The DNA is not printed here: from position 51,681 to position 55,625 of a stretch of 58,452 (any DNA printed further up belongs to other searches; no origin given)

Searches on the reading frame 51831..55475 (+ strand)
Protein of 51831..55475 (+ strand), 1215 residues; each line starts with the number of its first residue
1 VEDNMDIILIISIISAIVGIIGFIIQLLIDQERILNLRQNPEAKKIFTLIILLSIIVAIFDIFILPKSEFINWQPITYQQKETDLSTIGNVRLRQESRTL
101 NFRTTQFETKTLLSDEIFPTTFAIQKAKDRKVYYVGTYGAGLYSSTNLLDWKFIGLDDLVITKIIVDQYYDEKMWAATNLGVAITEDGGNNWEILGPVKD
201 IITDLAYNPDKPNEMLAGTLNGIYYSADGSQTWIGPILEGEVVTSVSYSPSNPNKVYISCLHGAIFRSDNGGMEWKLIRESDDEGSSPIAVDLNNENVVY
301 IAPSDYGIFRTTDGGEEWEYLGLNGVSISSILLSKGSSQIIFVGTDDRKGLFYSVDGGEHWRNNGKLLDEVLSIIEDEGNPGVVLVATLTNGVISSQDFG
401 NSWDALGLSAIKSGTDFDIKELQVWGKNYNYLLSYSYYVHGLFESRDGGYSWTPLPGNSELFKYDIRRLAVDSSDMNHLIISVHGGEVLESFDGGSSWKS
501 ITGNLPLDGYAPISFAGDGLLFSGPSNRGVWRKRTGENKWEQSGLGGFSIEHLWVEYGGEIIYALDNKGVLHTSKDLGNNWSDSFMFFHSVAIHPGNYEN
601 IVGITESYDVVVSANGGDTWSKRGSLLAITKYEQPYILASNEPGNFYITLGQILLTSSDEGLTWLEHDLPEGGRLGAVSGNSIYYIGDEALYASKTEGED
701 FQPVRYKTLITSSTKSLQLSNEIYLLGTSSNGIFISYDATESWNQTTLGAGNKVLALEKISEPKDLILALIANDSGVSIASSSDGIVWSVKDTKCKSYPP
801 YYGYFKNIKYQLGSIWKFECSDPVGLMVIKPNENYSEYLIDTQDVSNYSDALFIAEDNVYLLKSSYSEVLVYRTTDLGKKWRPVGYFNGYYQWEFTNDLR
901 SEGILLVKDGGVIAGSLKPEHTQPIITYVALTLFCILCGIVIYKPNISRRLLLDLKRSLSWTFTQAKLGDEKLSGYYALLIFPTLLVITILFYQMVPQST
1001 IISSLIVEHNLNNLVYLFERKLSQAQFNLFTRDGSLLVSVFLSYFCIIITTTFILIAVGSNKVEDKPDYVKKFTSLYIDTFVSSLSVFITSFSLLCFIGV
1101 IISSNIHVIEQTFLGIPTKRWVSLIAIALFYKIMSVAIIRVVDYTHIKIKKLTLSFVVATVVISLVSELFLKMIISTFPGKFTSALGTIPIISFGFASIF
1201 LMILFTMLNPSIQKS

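Call 55: search_protein_families(library=pfam, proteins=[window:51831-55475:+], max_evalue=0.01)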
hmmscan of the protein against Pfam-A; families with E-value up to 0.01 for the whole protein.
window:51831-55475:+ (1215 aa): 2 families
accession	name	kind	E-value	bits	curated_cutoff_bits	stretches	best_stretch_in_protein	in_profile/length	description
PF15902.12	Sortilin-Vps10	-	4.7e-23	82.1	33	2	264-362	2-110/446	Sortilin, neurotensin receptor 3,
PF14870.12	PSII_BNR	-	9.5e-11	41.9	27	1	191-319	8-138/303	Photosynthesis system II assembly factor YCF48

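Call 56: search_protein_families(library=padloc, proteins=[window:51831-55475:+], max_evalue=0.001)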
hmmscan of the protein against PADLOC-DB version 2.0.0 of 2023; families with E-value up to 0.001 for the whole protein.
window:51831-55475:+ (1215 aa): 0 families
